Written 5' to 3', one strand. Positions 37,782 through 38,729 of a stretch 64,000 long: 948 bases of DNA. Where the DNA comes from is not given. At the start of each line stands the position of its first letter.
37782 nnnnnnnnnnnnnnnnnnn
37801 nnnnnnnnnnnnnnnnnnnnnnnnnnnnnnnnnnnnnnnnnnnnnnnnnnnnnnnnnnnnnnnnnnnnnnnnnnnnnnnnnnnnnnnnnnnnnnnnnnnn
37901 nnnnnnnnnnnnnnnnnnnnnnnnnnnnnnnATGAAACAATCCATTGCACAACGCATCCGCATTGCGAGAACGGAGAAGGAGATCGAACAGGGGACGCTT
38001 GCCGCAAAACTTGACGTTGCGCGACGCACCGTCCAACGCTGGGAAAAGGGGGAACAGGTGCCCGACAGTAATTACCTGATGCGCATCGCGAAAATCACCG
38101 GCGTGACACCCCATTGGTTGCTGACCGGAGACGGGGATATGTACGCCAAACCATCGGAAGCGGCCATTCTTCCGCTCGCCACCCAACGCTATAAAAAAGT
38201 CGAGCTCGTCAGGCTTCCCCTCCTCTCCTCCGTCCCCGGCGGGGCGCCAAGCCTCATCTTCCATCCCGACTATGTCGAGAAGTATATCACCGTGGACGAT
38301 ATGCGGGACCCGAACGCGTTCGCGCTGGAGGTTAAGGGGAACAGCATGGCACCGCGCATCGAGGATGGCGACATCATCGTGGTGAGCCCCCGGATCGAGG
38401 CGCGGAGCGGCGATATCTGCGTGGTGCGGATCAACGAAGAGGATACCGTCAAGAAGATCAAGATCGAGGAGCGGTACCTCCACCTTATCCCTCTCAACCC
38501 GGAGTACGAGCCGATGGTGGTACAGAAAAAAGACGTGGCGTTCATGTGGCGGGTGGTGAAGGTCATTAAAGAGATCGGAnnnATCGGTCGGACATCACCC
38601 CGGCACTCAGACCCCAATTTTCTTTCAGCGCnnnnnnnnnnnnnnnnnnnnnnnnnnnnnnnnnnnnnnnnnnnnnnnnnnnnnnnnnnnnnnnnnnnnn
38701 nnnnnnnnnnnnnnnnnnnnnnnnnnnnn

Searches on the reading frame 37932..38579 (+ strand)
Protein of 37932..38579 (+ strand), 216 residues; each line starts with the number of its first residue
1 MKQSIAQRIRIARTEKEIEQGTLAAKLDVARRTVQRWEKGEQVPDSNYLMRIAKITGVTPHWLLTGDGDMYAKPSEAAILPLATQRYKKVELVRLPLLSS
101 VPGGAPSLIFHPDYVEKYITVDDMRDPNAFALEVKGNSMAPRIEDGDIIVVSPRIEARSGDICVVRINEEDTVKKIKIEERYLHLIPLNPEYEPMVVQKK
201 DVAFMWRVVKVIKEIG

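Call 7: search_protein_families(library=pfam, proteins=[window:37932-38579:+], max_evalue=0.01)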
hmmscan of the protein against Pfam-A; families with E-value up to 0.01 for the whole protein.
window:37932-38579:+ (216 aa): 8 families
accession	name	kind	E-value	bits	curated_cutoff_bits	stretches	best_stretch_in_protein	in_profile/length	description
PF00717.28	Peptidase_S24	-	1.9e-26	92.5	23.3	1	96-208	1-115/116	Peptidase S24-like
PF01381.28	HTH_3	-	8.2e-11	42.2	23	1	9-63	1-55/55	Helix-turn-helix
PF07022.19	Phage_CI_repr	-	7.9e-09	36.2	22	1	22-71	17-65/65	Bacteriophage CI repressor helix-turn-helix domain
PF13560.12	HTH_31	-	2.6e-06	28.1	27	1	6-60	3-58/64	Helix-turn-helix domain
PF12844.13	HTH_19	-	2.9e-05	24.3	30.2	1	7-67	2-62/64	Helix-turn-helix domain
PF10502.14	Peptidase_S26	-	0.002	18.5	22.9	0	132-176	26-74/168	Signal peptidase, peptidase S26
PF13384.12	HTH_23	-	0.0057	16.9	24.6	0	4-37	3-37/50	Homeodomain-like domain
PF13443.12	HTH_26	-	0.0064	17.2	22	0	9-60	2-54/63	Cro/C1-type HTH DNA-binding domain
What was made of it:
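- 37932..38582 (+): LexA-like repressor gene (216 aa): a five-helix XRE/CI-type HTH joined to a Peptidase_S24 domain. Pfam HTH_3 8e-11, Phage_CI_repr 8e-9, Peptidase_S24 1.9e-26 (call 7).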

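Call 11: find_homologous_proteins(query=window:37932-38579:+, max_evalue=1e-10)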
Query window:37932-38579:+ (216 aa): 721 proteins with E <= 1e-10 among 1055 candidates; the best 120 are listed.
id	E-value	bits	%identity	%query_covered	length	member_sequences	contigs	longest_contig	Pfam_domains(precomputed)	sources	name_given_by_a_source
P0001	1.7e-136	470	99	100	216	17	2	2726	PF00717.29,PF01381.29,PF07022.20,PF13560.13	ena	-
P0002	2.7e-131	453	95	100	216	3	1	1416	PF12844.14,PF00717.29,PF01381.29,PF07022.20,PF13560.13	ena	-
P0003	9.5e-126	435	90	100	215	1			PF00717.29,PF01381.29,PF07022.20,PF13560.13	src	-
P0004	3.7e-115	401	82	100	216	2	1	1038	PF12844.14,PF00717.29,PF01381.29,PF07022.20,PF13560.13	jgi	jgi:repressor LexA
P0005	4.9e-115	400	81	100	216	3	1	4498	PF12844.14,PF00717.29,PF01381.29,PF07022.20,PF13560.13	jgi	jgi:repressor LexA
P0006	3.1e-114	397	82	100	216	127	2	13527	PF12844.14,PF00717.29,PF01381.29,PF07022.20,PF13560.13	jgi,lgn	-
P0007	4.3e-114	397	81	100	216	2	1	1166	PF12844.14,PF00717.29,PF10502.15,PF01381.29,PF07022.20,PF13560.13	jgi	jgi:repressor LexA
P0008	5.3e-114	397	80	100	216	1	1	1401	PF12844.14,PF00717.29,PF01381.29,PF07022.20,PF13560.13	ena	-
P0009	1.9e-113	395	81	100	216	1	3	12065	PF12844.14,PF00717.29,PF01381.29,PF07022.20,PF13560.13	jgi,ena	-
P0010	2.1e-113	395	81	100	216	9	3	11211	PF12844.14,PF00717.29,PF01381.29,PF07022.20,PF13560.13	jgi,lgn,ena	-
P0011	3.1e-113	394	80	100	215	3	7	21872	PF12844.14,PF00717.29,PF01381.29,PF07022.20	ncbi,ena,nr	ncbi:MAG TPA: hypothetical protein DCP63_03265 [Bacteroidetes bacterium]|nr:hypothetical protein [Ba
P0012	3.1e-113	394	80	100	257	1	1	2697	PF12844.14,PF00717.29,PF01381.29,PF07022.20,PF13560.13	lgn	-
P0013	3.9e-113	394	80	100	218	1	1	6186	PF12844.14,PF00717.29,PF01381.29,PF07022.20,PF13560.13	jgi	jgi:repressor LexA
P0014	5.4e-113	393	81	100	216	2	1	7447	PF12844.14,PF00717.29,PF01381.29,PF07022.20,PF13560.13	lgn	-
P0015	5.5e-113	393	81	100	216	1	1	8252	PF12844.14,PF00717.29,PF01381.29,PF07022.20,PF13560.13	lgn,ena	-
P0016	3.2e-112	391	80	100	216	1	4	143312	PF12844.14,PF00717.29,PF01381.29,PF07022.20,PF13560.13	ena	-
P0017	3.3e-112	391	80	100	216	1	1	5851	PF12844.14,PF00717.29,PF01381.29,PF07022.20,PF13560.13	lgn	-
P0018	4.5e-112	390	78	100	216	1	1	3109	PF12844.14,PF00717.29,PF01381.29,PF07022.20,PF13560.13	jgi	jgi:SOS-response transcriptional repressor LexA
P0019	5.4e-112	390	80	100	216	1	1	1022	PF12844.14,PF00717.29,PF01381.29,PF07022.20,PF13560.13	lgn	-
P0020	5.6e-112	390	80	100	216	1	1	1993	PF12844.14,PF00717.29,PF01381.29,PF07022.20,PF13560.13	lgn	-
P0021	5.7e-112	390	81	100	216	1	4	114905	PF12844.14,PF00717.29,PF10502.15,PF01381.29,PF07022.20,PF13560.13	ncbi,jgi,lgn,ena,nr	ncbi:MAG TPA: hypothetical protein DEP53_05890 [Bacteroidetes bacterium]|nr:hypothetical protein [Ba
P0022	6.0e-112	390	81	100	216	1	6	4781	PF12844.14,PF00717.29,PF10502.15,PF01381.29,PF07022.20,PF13560.13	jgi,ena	-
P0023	6.7e-112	390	81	100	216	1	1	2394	PF12844.14,PF00717.29,PF01381.29,PF07022.20,PF13560.13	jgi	-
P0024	9.2e-112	389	81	100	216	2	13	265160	PF12844.14,PF00717.29,PF01381.29,PF07022.20,PF13560.13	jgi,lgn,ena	jgi:repressor LexA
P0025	9.6e-112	389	80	100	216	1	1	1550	PF00717.29,PF01381.29,PF07022.20,PF13560.13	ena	-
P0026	1.1e-111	389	79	100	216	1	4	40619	PF12844.14,PF00717.29,PF01381.29,PF07022.20,PF13560.13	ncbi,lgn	-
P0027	1.3e-111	389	78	100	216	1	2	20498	PF12844.14,PF00717.29,PF01381.29,PF07022.20,PF13560.13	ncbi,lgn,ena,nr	ncbi:MAG TPA: XRE family transcriptional regulator [Bacteroidota bacterium]|nr:XRE family transcript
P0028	1.8e-111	388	79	100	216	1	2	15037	PF12844.14,PF00717.29,PF01381.29,PF07022.20,PF13560.13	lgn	-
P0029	4.0e-111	387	81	100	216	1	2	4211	PF12844.14,PF00717.29,PF01381.29,PF07022.20,PF13560.13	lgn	-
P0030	4.5e-111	387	79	100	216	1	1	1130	PF00717.29,PF01381.29,PF07022.20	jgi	jgi:repressor LexA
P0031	5.3e-111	387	78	100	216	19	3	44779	PF12844.14,PF00717.29,PF01381.29,PF07022.20,PF13560.13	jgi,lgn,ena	-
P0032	5.9e-111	387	79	100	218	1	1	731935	PF12844.14,PF00717.29,PF01381.29,PF07022.20,PF13560.13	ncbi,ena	-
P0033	6.4e-111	387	78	100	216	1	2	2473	PF12844.14,PF00717.29,PF01381.29,PF07022.20,PF13560.13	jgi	jgi:repressor LexA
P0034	6.6e-111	387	78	100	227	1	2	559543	PF12844.14,PF00717.29,PF01381.29,PF07022.20,PF13560.13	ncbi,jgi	jgi:repressor LexA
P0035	9.1e-111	386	78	100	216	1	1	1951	PF12844.14,PF00717.29,PF01381.29,PF07022.20,PF13560.13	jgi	jgi:repressor LexA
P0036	1.1e-110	386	79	100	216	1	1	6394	PF12844.14,PF00717.29,PF01381.29,PF07022.20,PF13560.13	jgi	jgi:repressor LexA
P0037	1.3e-110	386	79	100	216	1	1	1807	PF12844.14,PF00717.29,PF01381.29,PF07022.20,PF13560.13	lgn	-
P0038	1.7e-110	385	79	100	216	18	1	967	PF12844.14,PF00717.29,PF01381.29,PF07022.20,PF13560.13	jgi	jgi:repressor LexA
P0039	1.7e-110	385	80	100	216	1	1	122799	PF12844.14,PF00717.29,PF01381.29,PF07022.20,PF13560.13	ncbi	ncbi:MAG: XRE family transcriptional regulator [bacterium]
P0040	2.1e-110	385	77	100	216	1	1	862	PF12844.14,PF00717.29,PF01381.29,PF07022.20,PF13560.13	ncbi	-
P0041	2.6e-110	385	78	100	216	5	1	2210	PF12844.14,PF00717.29,PF01381.29,PF07022.20,PF13560.13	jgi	-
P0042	3.1e-110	384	80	100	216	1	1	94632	PF12844.14,PF00717.29,PF01381.29,PF07022.20,PF13560.13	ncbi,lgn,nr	ncbi:MAG: XRE family transcriptional regulator [Ignavibacteriales bacterium]|nr:XRE family transcrip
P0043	3.5e-110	384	78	100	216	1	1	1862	PF12844.14,PF00717.29,PF01381.29,PF07022.20,PF13560.13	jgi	jgi:repressor LexA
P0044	6.2e-110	383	79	100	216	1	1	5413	PF00717.29,PF01381.29,PF07022.20,PF13560.13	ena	-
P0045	2.0e-109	382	78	100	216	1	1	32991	PF12844.14,PF00717.29,PF01381.29,PF07022.20,PF13560.13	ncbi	-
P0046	2.2e-109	382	78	100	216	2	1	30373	PF12844.14,PF00717.29,PF01381.29,PF07022.20,PF13560.13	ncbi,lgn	-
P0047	2.3e-109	382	79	100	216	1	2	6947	PF12844.14,PF00717.29,PF01381.29,PF07022.20,PF13560.13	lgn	-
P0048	2.7e-109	381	78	100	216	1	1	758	PF12844.14,PF00717.29,PF01381.29,PF07022.20,PF13560.13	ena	-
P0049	4.1e-109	381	77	100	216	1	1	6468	PF12844.14,PF00717.29,PF01381.29,PF07022.20,PF13560.13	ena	-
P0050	2.2e-108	378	76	100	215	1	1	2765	PF12844.14,PF00717.29,PF01381.29,PF07022.20,PF13560.13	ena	-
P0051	7.5e-108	377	75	100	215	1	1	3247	PF12844.14,PF00717.29,PF01381.29,PF07022.20,PF13560.13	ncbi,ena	-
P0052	8.3e-108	377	77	100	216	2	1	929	PF12844.14,PF00717.29,PF01381.29,PF07022.20,PF13560.13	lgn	-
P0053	5.6e-107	374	75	100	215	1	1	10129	PF12844.14,PF00717.29,PF01381.29,PF07022.20,PF13560.13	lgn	-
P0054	8.9e-107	373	75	100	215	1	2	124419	PF12844.14,PF00717.29,PF01381.29,PF07022.20,PF13560.13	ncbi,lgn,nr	ncbi:MAG TPA: XRE family transcriptional regulator [Bacteroidota bacterium]|nr:XRE family transcript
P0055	1.4e-106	372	77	100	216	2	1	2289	PF00717.29,PF01381.29,PF07022.20,PF13560.13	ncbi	-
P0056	1.8e-106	372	75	100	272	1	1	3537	PF00717.29,PF01381.29,PF07022.20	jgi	jgi:repressor LexA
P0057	2.0e-106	372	75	100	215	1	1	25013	PF12844.14,PF00717.29,PF01381.29,PF07022.20,PF13560.13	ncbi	-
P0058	4.0e-106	371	77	100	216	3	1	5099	PF12844.14,PF00717.29,PF01381.29,PF07022.20,PF13560.13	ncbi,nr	ncbi:MAG: helix-turn-helix transcriptional regulator [Ignavibacteriales bacterium]|nr:helix-turn-hel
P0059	4.2e-106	371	76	98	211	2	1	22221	PF12844.14,PF00717.29,PF01381.29,PF07022.20,PF13560.13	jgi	jgi:repressor LexA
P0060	6.7e-106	370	74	100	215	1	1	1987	PF12844.14,PF00717.29,PF01381.29,PF07022.20,PF13560.13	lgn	-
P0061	1.0e-105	370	76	100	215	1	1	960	PF12844.14,PF00717.29,PF01381.29,PF07022.20,PF13560.13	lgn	-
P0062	4.8e-105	367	75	100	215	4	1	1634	PF12844.14,PF00717.29,PF01381.29,PF07022.20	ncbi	-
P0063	7.2e-105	367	74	100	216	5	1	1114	PF00717.29,PF01381.29,PF07022.20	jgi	jgi:repressor LexA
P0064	8.3e-105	367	76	100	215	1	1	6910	PF12844.14,PF00717.29,PF01381.29,PF07022.20,PF13560.13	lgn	-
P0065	9.1e-105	367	75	100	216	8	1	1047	PF12844.14,PF00717.29,PF01381.29,PF07022.20,PF13560.13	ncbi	-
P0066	9.8e-105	366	75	100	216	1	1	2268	PF12844.14,PF00717.29,PF01381.29,PF07022.20,PF13560.13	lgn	-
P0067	1.4e-104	366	75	100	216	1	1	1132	PF12844.14,PF00717.29,PF10502.15,PF01381.29,PF07022.20,PF13560.13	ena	-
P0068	2.8e-104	365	75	100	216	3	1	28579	PF12844.14,PF00717.29,PF01381.29,PF07022.20,PF13560.13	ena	-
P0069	3.6e-104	365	74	100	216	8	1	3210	PF12844.14,PF00717.29,PF01381.29,PF07022.20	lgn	-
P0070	5.8e-104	364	75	100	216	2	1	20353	PF00717.29,PF01381.29,PF07022.20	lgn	-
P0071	5.8e-104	364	79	92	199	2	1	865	PF00717.29,PF01381.29,PF07022.20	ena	-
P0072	1.2e-103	363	75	100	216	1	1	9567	PF12844.14,PF00717.29,PF01381.29,PF07022.20,PF13560.13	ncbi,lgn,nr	ncbi:MAG: helix-turn-helix domain-containing protein [Ignavibacteriales bacterium]|nr:helix-turn-hel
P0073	2.1e-103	362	79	92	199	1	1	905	PF00717.29,PF01381.29,PF07022.20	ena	-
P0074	2.4e-103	362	74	100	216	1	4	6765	PF12844.14,PF00717.29,PF01381.29,PF07022.20,PF13560.13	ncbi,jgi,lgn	-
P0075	2.7e-103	362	72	100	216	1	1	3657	PF00717.29,PF01381.29,PF07022.20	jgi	jgi:repressor LexA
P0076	3.3e-103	361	73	100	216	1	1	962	PF12844.14,PF00717.29,PF01381.29,PF07022.20,PF13560.13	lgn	-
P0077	3.6e-103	361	74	100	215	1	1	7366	PF12844.14,PF00717.29,PF01381.29,PF07022.20,PF13560.13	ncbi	-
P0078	9.5e-103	360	75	100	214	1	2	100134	PF12844.14,PF00717.29,PF01381.29,PF07022.20,PF13560.13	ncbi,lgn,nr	ncbi:MAG: repressor [Bacteroidia bacterium]|nr:MAG: repressor [Bacteroidia bacterium]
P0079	9.7e-103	360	74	100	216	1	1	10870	PF12844.14,PF00717.29,PF01381.29,PF07022.20,PF13560.13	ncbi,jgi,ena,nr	ncbi:MAG TPA: helix-turn-helix transcriptional regulator [Bacteroidota bacterium]|nr:helix-turn-heli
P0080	1.1e-102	360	72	100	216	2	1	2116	PF12844.14,PF00717.29,PF01381.29,PF07022.20,PF13560.13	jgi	jgi:repressor LexA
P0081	1.6e-102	359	73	100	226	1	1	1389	PF00717.29,PF01381.29,PF07022.20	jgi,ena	-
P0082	1.8e-102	359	71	99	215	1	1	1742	PF12844.14,PF00717.29,PF01381.29,PF07022.20,PF13560.13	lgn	-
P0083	2.9e-102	358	74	100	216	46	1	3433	PF12844.14,PF00717.29,PF01381.29,PF07022.20,PF13560.13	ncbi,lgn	ncbi:MAG TPA: XRE family transcriptional regulator [Bacteroidota bacterium]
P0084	2.9e-102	358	74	100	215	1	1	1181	PF12844.14,PF00717.29,PF01381.29,PF07022.20,PF13560.13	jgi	jgi:SOS-response transcriptional repressor LexA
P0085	3.6e-102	358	75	100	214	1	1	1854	PF12844.14,PF00717.29,PF01381.29,PF07022.20,PF13560.13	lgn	-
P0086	3.9e-102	358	74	100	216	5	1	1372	PF12844.14,PF00717.29,PF01381.29,PF07022.20,PF13560.13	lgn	-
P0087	5.5e-102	358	77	92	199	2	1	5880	PF00717.29,PF01381.29,PF07022.20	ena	-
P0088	8.1e-102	357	73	100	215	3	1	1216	PF12844.14,PF00717.29,PF01381.29,PF07022.20,PF13560.13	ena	-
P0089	9.6e-102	357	73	100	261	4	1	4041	PF00717.29,PF01381.29,PF07022.20,PF13560.13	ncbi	-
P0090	9.9e-102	357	74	100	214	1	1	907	PF12844.14,PF00717.29,PF01381.29,PF07022.20,PF13560.13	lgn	-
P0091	1.2e-101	356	73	100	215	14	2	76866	PF12844.14,PF00717.29,PF10502.15,PF01381.29,PF07022.20,PF13560.13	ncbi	ncbi:MAG: XRE family transcriptional regulator [Bacteroidota bacterium]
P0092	1.3e-101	356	74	100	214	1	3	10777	PF12844.14,PF00717.29,PF01381.29,PF07022.20,PF13560.13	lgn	-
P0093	1.6e-101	356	73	98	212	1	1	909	PF12844.14,PF00717.29,PF01381.29,PF07022.20,PF13560.13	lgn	-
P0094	1.7e-101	356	74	100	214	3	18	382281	PF12844.14,PF00717.29,PF01381.29,PF07022.20,PF13560.13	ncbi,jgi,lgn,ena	ncbi:MAG: helix-turn-helix domain-containing protein [Ignavibacterium sp.]|jgi:repressor LexA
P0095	1.8e-101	356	71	100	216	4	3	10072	PF12844.14,PF00717.29,PF01381.29,PF07022.20,PF13560.13,PF13443.13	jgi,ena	jgi:repressor LexA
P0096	2.0e-101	356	72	100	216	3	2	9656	PF12844.14,PF00717.29,PF01381.29,PF07022.20,PF13560.13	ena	-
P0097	2.0e-101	356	73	100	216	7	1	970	PF12844.14,PF00717.29,PF10502.15,PF01381.29,PF07022.20,PF13560.13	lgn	-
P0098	2.4e-101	355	73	100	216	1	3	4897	PF12844.14,PF00717.29,PF10502.15,PF01381.29,PF07022.20,PF13560.13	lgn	-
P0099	2.7e-101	355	72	100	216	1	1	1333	PF12844.14,PF00717.29,PF10502.15,PF01381.29,PF07022.20,PF13560.13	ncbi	-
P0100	4.1e-101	355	73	100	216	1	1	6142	PF00717.29,PF01381.29,PF07022.20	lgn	-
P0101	4.1e-101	355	73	100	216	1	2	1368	PF12844.14,PF00717.29,PF01381.29,PF07022.20,PF13560.13,PF13443.13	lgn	-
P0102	4.8e-101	354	71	99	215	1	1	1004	PF12844.14,PF00717.29,PF01381.29,PF07022.20,PF13560.13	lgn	-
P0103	5.3e-101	354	73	100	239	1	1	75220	PF12844.14,PF00717.29,PF10502.15,PF01381.29,PF07022.20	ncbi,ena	-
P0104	5.8e-101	354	72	100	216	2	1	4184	PF12844.14,PF00717.29,PF01381.29,PF07022.20,PF13560.13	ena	-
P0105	5.9e-101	354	70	100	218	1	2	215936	PF12844.14,PF00717.29,PF01381.29,PF07022.20,PF13560.13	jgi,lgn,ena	-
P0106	6.7e-101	354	72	100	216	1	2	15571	PF12844.14,PF00717.29,PF10502.15,PF01381.29,PF07022.20,PF13560.13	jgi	jgi:repressor LexA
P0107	7.8e-101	354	73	100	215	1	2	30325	PF12844.14,PF00717.29,PF01381.29,PF07022.20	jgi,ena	-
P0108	8.2e-101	354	71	100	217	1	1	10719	PF12844.14,PF00717.29,PF01381.29,PF07022.20,PF13560.13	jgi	jgi:repressor LexA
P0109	8.7e-101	354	71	100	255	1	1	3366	PF12844.14,PF00717.29,PF01381.29,PF07022.20,PF13560.13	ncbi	-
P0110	8.7e-101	354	73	100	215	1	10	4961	PF12844.14,PF00717.29,PF10502.15,PF01381.29,PF07022.20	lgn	-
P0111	1.1e-100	353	73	100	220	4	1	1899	PF12844.14,PF00717.29,PF10502.15,PF01381.29,PF07022.20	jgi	jgi:repressor LexA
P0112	1.6e-100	353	73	100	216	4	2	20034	PF12844.14,PF00717.29,PF01381.29,PF07022.20,PF13560.13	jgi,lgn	-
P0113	1.9e-100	352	73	100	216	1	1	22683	PF12844.14,PF00717.29,PF01381.29,PF07022.20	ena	-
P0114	2.7e-100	352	73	100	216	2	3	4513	PF12844.14,PF00717.29,PF01381.29,PF07022.20,PF13560.13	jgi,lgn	jgi:repressor LexA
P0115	3.6e-100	352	72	99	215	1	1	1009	PF12844.14,PF00717.29,PF01381.29,PF07022.20,PF13560.13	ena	-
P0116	3.9e-100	351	72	100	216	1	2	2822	PF12844.14,PF00717.29,PF01381.29,PF07022.20,PF13560.13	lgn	-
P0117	4.8e-100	351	72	100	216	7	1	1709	PF12844.14,PF00717.29,PF10502.15,PF01381.29,PF07022.20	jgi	jgi:repressor LexA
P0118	4.8e-100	351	72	100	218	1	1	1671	PF12844.14,PF00717.29,PF10502.15,PF01381.29,PF07022.20,PF13560.13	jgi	jgi:repressor LexA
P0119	6.1e-100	351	72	100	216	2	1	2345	PF12844.14,PF00717.29,PF01381.29,PF07022.20,PF13560.13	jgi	jgi:repressor LexA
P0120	6.9e-100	351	72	100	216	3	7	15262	PF00717.29,PF01381.29,PF07022.20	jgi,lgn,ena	jgi:repressor LexA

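Call 14: find_related_loci(query=A1, collection=genome_contigs, flank=6000)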
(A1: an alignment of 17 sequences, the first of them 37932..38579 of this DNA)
Query A1 (216 aa) in genome_contigs; peptide patterns used: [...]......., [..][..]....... (x = any residue, [..] = any of these).
224 stretches matched a pattern; 166 encode a relative of the query (tblastn E <= 1e-3); the best 80 are kept; 80 distinct loci.
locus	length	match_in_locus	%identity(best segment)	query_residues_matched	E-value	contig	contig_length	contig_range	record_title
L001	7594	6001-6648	98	1-216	1e-141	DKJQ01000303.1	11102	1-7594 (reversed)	MAG TPA_asm: Ignavibacteria bacterium UBA6688 UBA6688_contig_7409, whole genome shotgun sequence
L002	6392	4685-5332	98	1-216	1e-141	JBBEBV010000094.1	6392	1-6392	MAG: Bacteroidota bacterium isolate LejiaF_55_30 Lejia_F_15679_length_6392_cov_21, whole genome shotgun sequence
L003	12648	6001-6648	82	1-215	6e-123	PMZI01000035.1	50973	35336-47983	MAG: Ignavibacteriae bacterium isolate fen_1268 73.20110800_E3D.28_contig_23580, whole genome shotgun sequence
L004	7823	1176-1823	83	1-215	6e-123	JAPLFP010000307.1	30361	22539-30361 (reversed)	MAG: Ignavibacteriales bacterium isolate LacPavin_0920_SED5_MAG_52_10 LacPavin_0920_SED5_scaffold_2040782, whole genome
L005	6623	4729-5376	82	1-215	1e-121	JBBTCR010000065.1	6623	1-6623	MAG: Bacteroidota bacterium isolate H43-bin226_1 H43_bin226_1_000000000065, whole genome shotgun sequence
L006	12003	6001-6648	82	1-215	4e-121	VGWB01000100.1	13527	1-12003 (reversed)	MAG: Ignavibacteria bacterium isolate M_DeepCast_400m_m2_062 M_DeepCast_400m_m2_062_Ga0194112_10008159, whole genome sho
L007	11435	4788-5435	82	1-215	3e-120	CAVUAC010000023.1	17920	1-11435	MAG: uncultured Bacteroidetes bacterium isolate MFD04408.bin.2.163 genome assembly, contig: contig_117663, whole genome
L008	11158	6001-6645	80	1-215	4e-120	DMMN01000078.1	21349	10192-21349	MAG TPA_asm: Bacteroidetes bacterium isolate UBA10030 contig_7078, whole genome shotgun sequence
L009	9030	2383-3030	81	1-215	3e-119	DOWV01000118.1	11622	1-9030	MAG TPA_asm: Bacteroidetes bacterium isolate UBA9647 contig_21946, whole genome shotgun sequence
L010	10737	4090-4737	78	1-215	3e-119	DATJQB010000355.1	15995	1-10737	MAG TPA_asm: Bacteroidota bacterium isolate SMAG_U14929 k141_2517191, whole genome shotgun sequence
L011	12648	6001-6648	78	1-216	3e-117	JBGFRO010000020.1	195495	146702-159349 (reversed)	MAG: Bacteroidota bacterium isolate BA1A45.2019.Bin.33 NODE_80_length_195495_cov_12.174383, whole genome shotgun sequenc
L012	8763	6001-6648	78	1-216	2e-115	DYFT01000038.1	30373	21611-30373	MAG TPA_asm: Ignavibacterium album isolate BE2011_53_18 Afr_mines_BE2011_496_length_30373_cov_7_888548, whole genome sho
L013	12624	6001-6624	77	1-207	3e-113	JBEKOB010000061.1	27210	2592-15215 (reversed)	MAG: Bacteroidota bacterium isolate SPRUCE 430 SPRUCE_430_61, whole genome shotgun sequence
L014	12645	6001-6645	75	1-215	5e-113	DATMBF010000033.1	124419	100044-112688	MAG TPA_asm: Bacteroidota bacterium isolate SMAG_U13346 k141_138711, whole genome shotgun sequence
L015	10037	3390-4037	80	1-215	1e-111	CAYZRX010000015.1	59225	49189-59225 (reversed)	MAG TPA_asm: uncultured Ignavibacteriaceae bacterium isolate SRP214966_co4_379 genome assembly, contig: NODE_250_length_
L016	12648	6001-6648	75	1-215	3e-111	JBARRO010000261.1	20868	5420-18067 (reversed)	MAG: Bacteroidota bacterium isolate MFD13499_ilm_asm_bin40 k127_305493, whole genome shotgun sequence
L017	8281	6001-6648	75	1-215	2e-109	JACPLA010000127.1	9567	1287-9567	MAG: Ignavibacteriales bacterium isolate NC_groundwater_509_Ag_S-0.1um_53_10 S35_SO-1_scaffold_531711, whole genome shot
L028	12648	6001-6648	72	1-215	1e-106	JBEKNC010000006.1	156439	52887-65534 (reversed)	MAG: Bacteroidota bacterium isolate SPRUCE 408 SPRUCE_408_6, whole genome shotgun sequence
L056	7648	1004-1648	71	3-215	6e-98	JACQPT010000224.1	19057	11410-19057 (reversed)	MAG: Ignavibacteriales bacterium isolate NC_groundwater_1314_Ag_S-0.2um_51_42 S_p2_S4_coassembly_k141_3688178, whole gen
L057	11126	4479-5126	73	1-215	2e-97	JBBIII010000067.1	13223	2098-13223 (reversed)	MAG: Ignavibacteriales bacterium isolate QH2S170213_bin_135 NODE_2111_length_13223_cov_20.299286, whole genome shotgun s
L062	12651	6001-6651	65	1-215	4e-92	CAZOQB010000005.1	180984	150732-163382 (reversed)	MAG TPA_asm: uncultured Ignavibacteriaceae bacterium isolate binchicken_co191_10 genome assembly, contig: NODE_73_length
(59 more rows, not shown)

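Call 25: search_protein_families(library=ncbifam, proteins=[window:37932-38579:+], max_evalue=0.01)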
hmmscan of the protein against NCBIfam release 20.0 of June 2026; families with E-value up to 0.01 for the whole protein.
window:37932-38579:+ (216 aa): 18 families
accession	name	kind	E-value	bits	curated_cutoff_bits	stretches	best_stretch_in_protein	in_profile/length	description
TIGR00498.1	lexA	equivalog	9.3e-19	67.8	110.95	1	94-215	79-202/203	transcriptional repressor LexA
NF007621.2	PRK10276.1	subfamily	1.3e-16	60.6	110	1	113-211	10-112/115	translesion error-prone DNA polymerase V autoproteolytic subunit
NF007257.0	PRK09706.1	subfamily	1.8e-11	44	101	1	3-94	4-94/135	transcriptional repressor DicA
NF041951.1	phage_RstR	subfamily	4.8e-09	36.4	80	1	4-67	2-65/108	RstR family transcriptional repressor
TIGR03070.1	couple_hipB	subfamily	8.2e-07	28.9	71.65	1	4-57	2-55/58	type II toxin-antitoxin system Y4mF family antitoxin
TIGR00270.2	TIGR00270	equivalog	9.8e-06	25.5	110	1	6-58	77-129/159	multiprotein bridging factor aMBF1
NF047948.1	male_kill_WMK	equivalog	2.7e-05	23.8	300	1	3-91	161-246/300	WO male-killing family protein Wmk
NF003162.0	PRK04140.1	equivalog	0.00014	21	263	1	8-55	130-177/317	transcriptional regulator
TIGR02227.1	sigpep_I_bact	equivalog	0.00034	20.5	47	1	131-176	22-74/162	signal peptidase I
TIGR03830.1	CxxCG_CxxCG_HTH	subfamily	0.0005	19.8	61.8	1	5-47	66-108/127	type II TA system antitoxin MqsA family protein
NF053720.1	NsdA_fam_reg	subfamily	0.001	18.7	75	1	5-72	17-81/432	NsdA family TPR-like regulatory protein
NF046037.1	carphisopro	domain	0.0013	18.9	38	1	22-58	13-51/54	carph-isopro domain-containing protein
NF048000.1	ECH1013_TF_S24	equivalog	0.0015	18.5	300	0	4-83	2-81/204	ECH_1013 family putative transcriptional regulator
TIGR02228.1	sigpep_I_arch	equivalog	0.0033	17.3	51.85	1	126-170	31-74/158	signal peptidase I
NF040522.1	VC1465_fam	subfamily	0.0044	17.1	70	1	10-48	2-41/111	VC1465 family Xer recombination activation factor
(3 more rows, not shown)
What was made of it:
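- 37932..38582 (+): It scores below the TIGR00498 lexA cut-off (call 25).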
